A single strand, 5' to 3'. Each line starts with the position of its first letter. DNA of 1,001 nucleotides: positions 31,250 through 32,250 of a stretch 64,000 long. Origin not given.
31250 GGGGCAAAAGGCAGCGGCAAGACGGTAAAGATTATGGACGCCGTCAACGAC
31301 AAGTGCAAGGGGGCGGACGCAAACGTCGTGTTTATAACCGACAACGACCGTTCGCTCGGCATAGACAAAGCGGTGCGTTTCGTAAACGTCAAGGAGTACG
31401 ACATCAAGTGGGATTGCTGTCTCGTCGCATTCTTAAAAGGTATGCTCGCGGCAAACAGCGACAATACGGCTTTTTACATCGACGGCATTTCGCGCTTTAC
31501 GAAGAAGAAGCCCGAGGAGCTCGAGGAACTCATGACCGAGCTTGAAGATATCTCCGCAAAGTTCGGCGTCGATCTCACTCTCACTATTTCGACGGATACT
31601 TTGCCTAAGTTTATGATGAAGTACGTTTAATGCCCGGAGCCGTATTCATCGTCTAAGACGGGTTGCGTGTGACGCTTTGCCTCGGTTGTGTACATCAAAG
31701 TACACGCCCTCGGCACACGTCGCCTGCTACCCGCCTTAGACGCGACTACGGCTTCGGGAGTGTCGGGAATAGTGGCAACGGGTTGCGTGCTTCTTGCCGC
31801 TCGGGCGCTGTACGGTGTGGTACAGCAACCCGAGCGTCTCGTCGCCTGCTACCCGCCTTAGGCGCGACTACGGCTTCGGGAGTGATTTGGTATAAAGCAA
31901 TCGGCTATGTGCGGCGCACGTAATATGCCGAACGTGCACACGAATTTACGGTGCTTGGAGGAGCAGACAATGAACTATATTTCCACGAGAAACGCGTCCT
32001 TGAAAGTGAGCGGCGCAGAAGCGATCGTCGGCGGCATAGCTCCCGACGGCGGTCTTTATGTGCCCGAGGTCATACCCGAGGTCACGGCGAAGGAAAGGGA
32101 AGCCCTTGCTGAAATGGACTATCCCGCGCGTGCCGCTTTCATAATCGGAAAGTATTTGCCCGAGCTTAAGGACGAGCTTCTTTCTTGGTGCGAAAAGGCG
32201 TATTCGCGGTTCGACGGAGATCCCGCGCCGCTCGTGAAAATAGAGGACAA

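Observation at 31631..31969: Tandem structured GC-rich repeat upstream of thrC, with a third family member upstream of rplJ (39163-39260)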

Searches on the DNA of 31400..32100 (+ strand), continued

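Call 78: search_with_rna_model(model_id=R1, sources=[L169, L170, L171, L172, L173, L174, L031, L024, L025], max_evalue=0.01)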
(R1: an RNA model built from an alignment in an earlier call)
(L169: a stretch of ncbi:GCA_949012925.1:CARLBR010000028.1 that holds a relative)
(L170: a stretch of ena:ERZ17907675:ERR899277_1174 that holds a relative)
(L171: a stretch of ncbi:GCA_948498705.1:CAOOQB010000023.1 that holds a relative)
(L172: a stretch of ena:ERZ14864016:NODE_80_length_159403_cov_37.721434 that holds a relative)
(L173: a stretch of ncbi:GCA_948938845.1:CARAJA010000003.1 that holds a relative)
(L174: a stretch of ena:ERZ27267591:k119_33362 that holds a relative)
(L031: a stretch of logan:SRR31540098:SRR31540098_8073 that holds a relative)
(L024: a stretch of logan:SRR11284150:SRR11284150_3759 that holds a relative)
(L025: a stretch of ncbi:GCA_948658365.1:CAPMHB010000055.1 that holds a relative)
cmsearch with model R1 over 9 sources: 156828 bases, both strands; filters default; matches with E-value up to 0.01: 9.
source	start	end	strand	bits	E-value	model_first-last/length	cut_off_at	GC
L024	11127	11254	+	119.7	2.3e-24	1-127/127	no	0.54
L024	3790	3919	+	106.5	2e-21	1-127/127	no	0.58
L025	8990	9119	+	106.5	2e-21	1-127/127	no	0.58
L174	5646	5774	+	85.4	1e-16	1-127/127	no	0.59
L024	3790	3918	-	46.6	4.4e-08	1-127/127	no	0.59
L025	8990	9118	-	46.6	4.4e-08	1-127/127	no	0.59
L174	5645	5773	-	46.3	5.1e-08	1-127/127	no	0.59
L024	11126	11253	-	41.7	5.5e-07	1-127/127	no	0.53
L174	1385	1510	+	33.2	4.2e-05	1-127/127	no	0.44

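Call 85: search_with_rna_model(model_id=R1, sources=[window, L013, L024, L007, L174, L033, L034, L035, L036, L037, L038, L039, L040, L041, L042, L044, L045, L046, L047, L048, L049, L050, L051, L052, L053, L054, L055, L058, L059, L060, L061, L062, L063, L064, L065, L067, L068, L069, L072, L073, L074, L075, L076, L077, L079, L080, L081, L084, L085, L086, L087, L089, L091, L092, L093, L098, L099, L100, L101, L103, L104, L105, L107, L108, L109, L113, L114, L115, L116, L117, L119, L120, L121, L122, L124, L125, L126, L127, L128, L129, L130, L133, L136, L137, L138, L140, L141, L142, L143, L145, L146, L147, L148, L149, L150, L151, L152, L106, L112, L066], max_evalue=0.001, make_alignment=true)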
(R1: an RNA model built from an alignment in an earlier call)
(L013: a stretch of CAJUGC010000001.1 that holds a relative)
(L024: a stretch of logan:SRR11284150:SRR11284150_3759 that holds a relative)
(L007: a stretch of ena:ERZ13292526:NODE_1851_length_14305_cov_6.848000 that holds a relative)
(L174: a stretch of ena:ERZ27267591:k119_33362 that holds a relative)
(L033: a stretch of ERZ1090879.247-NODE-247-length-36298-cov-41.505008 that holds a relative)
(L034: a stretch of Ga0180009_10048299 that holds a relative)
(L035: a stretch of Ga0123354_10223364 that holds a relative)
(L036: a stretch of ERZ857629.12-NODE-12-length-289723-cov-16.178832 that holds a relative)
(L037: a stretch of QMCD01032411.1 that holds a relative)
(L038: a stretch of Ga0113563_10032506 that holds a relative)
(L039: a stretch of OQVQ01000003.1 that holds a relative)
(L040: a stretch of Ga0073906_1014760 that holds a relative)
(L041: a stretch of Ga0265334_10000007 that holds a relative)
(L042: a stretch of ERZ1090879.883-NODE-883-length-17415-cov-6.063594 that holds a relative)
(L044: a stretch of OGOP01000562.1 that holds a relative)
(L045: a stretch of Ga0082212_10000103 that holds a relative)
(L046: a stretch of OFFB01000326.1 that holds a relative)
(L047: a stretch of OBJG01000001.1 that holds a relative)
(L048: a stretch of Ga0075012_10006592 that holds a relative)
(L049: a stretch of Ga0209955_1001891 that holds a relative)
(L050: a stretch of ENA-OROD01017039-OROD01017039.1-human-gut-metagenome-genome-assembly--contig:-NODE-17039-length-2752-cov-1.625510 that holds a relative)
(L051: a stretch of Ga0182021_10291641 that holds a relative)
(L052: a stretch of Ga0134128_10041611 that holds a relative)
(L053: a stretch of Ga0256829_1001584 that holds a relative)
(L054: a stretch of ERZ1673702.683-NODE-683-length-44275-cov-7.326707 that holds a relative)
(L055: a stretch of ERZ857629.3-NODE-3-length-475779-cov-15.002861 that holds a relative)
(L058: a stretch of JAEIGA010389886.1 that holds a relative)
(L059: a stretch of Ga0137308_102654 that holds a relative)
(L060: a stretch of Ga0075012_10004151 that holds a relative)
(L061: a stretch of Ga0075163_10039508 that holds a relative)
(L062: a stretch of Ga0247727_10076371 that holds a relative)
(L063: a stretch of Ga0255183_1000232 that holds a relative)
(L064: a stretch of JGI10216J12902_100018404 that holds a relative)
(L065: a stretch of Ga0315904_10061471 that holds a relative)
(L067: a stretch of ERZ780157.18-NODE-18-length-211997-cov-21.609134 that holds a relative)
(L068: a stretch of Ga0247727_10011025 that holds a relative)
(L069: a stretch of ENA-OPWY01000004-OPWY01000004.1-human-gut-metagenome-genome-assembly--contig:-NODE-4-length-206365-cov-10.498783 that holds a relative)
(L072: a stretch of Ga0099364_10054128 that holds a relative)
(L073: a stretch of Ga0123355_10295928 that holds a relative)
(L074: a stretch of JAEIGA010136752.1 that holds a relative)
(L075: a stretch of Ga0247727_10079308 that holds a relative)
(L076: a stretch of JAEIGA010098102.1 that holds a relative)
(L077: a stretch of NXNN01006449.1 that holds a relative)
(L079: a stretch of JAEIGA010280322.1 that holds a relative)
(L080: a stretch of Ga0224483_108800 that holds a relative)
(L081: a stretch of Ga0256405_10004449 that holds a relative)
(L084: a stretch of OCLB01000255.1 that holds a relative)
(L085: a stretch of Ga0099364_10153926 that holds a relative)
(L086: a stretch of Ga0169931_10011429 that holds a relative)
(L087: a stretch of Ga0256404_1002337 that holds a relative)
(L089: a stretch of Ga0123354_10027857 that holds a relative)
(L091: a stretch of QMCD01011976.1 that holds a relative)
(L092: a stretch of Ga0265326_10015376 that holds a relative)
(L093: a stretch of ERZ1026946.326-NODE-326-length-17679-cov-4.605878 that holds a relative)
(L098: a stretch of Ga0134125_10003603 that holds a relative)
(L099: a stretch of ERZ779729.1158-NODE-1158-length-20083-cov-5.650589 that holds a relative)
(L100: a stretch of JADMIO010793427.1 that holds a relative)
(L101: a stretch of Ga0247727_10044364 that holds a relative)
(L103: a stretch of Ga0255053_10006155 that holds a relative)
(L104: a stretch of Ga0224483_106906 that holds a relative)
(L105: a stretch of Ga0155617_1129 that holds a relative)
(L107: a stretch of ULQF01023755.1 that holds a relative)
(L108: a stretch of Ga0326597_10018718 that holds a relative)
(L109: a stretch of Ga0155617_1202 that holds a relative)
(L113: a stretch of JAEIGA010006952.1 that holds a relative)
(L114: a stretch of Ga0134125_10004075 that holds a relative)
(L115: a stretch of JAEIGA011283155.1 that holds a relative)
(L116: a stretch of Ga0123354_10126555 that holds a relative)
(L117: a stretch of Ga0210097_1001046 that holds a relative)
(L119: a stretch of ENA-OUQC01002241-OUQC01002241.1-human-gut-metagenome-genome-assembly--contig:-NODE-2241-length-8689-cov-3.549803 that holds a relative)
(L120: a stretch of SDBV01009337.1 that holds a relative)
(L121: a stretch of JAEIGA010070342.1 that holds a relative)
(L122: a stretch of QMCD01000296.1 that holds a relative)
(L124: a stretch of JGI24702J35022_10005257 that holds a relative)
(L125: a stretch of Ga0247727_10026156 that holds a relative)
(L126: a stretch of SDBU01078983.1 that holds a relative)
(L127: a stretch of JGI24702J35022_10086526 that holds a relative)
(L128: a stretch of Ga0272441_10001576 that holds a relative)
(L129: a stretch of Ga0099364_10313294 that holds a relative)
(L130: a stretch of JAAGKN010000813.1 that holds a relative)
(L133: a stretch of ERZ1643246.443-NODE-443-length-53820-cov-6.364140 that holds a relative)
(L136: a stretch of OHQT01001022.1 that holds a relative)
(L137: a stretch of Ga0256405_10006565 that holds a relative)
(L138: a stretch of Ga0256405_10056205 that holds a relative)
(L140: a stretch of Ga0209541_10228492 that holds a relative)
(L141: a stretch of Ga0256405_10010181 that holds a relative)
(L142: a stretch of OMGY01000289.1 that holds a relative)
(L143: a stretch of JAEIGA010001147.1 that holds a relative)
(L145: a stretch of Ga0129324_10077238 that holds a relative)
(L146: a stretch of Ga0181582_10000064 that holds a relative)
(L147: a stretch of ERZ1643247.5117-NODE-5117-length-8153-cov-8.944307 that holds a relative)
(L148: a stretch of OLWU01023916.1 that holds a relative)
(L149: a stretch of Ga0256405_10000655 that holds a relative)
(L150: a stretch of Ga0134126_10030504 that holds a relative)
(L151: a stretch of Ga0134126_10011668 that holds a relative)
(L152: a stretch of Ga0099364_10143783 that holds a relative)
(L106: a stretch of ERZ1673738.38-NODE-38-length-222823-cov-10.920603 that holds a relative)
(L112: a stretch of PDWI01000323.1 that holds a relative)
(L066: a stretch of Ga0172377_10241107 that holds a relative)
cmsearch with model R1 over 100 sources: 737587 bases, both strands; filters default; matches with E-value up to 0.001: 67.
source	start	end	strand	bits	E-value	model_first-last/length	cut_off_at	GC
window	31632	31759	+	134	6.8e-27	1-127/127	no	0.6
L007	4814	4941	+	134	6.8e-27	1-127/127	no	0.6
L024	11127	11254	+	119.7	1.1e-23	1-127/127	no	0.54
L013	1951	2080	-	117.5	3.2e-23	1-127/127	no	0.66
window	39138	39265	+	116.6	5.2e-23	1-127/127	no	0.66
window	16207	16332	-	111.4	7.6e-22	1-127/127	no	0.6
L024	3790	3919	+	106.5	9.5e-21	1-127/127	no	0.58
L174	5646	5774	+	85.4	4.8e-16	1-127/127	no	0.59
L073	2097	2214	-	81.2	3.9e-15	11-127/127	5'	0.58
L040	181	309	+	63.7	3.2e-11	1-127/127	no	0.51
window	31632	31758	-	63.1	4.3e-11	1-127/127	no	0.61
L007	4814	4940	-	63.1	4.3e-11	1-127/127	no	0.61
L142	820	945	+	62.9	4.8e-11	1-127/127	no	0.55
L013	1952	2080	+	57.9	6.3e-10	1-127/127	no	0.67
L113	2085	2210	+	56.2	1.5e-09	1-127/127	no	0.56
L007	12314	12440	+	55.6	2e-09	1-127/127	no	0.43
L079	1193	1318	+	54.6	3.3e-09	1-127/127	no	0.56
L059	204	330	-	50.8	2.4e-08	1-127/127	no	0.6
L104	2554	2681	+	48.1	9.5e-08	1-127/127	no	0.55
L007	4942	5063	+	48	1e-07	1-127/127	no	0.64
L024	3790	3918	-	46.6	2.1e-07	1-127/127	no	0.59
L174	5645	5773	-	46.3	2.4e-07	1-127/127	no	0.59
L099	972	1098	+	44.5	6.2e-07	1-127/127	no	0.39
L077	953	1078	+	42.8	1.4e-06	1-127/127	no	0.48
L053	5953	6080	+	42.7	1.6e-06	1-127/127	no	0.38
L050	1176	1304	-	42.1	2e-06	1-127/127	no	0.45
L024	11126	11253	-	41.7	2.6e-06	1-127/127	no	0.53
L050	1081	1155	-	41.6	2.7e-06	27-101/127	no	0.57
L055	3458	3587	-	41.3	3.1e-06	1-127/127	no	0.37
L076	137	262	-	40.1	5.6e-06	1-127/127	no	0.53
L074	459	563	+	39.9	6.3e-06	1-127/127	no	0.52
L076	3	124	-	38.2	1.6e-05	1-127/127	no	0.56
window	3008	3133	+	37.5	2.2e-05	1-127/127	no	0.48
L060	4604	4729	-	37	2.8e-05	1-127/127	no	0.63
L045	6141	6269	-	36.6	3.4e-05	1-127/127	no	0.54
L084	7893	8026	+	36.3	4e-05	1-127/127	no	0.42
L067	2598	2727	-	36.1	4.4e-05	1-127/127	no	0.37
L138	230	359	+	36.1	4.5e-05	1-127/127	no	0.47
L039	7241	7370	-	35.8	5.3e-05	1-127/127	no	0.38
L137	3288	3412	-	35.7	5.4e-05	1-127/127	no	0.43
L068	472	576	+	35.3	6.9e-05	1-127/127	no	0.68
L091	3513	3641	+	34.9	8.3e-05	1-127/127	no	0.5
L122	7894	8023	-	34.8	8.7e-05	1-127/127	no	0.48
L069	12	142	+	34.6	9.8e-05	1-127/127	no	0.44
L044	1111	1242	+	34.6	9.9e-05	1-127/127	no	0.42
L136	2907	3037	+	33.7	0.00015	1-127/127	no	0.45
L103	3036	3169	+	33.6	0.00016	1-127/127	no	0.63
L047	2784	2913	+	33.4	0.00018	1-127/127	no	0.38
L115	869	963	-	33.3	0.00019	18-111/127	no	0.55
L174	1385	1510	+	33.2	0.0002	1-127/127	no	0.44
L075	3244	3348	+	33.1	0.00021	1-127/127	no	0.71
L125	397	501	+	33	0.00022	1-127/127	no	0.71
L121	4620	4745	-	32.4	0.0003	1-127/127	no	0.48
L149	1233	1359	+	31.8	0.0004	1-127/127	no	0.49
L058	650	776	-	31.7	0.00043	1-127/127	no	0.54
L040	180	308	-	31.4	0.0005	1-127/127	no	0.51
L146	9792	9918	+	31.2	0.00054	1-127/127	no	0.6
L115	970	1091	-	31.2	0.00055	1-127/127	no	0.46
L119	5391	5522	+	30.9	0.00065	1-127/127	no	0.45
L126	1863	1991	-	30.5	0.00078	1-127/127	no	0.64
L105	9186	9315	-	30.3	0.00089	1-127/127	no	0.52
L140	366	486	+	30.3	0.00089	1-127/127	no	0.55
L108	6799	6925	+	30.2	0.00092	1-127/127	no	0.57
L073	2114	2207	+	30.2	0.00093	18-110/127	no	0.65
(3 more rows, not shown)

Alignment A5: 67 matches aligned to the model, 200 columns, each read 5' to 3' on its own strand. Consensus structure (alignment columns), stored with it:
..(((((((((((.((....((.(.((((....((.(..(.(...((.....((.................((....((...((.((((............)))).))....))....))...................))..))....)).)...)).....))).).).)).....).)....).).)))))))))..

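Call 90: search_dna_similar(query=window:31632-31760:+, collection=ecoli_genomes, mode=distant, max_evalue=0.001, max_rows=5)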
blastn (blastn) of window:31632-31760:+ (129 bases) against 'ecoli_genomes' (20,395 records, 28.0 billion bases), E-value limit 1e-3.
No match.

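Call 91: search_dna_similar(query=window:31600-31990:+, collection=phages, mode=distant, max_evalue=0.001, max_rows=5)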
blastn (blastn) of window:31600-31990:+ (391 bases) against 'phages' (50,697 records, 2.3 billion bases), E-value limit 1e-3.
No match.
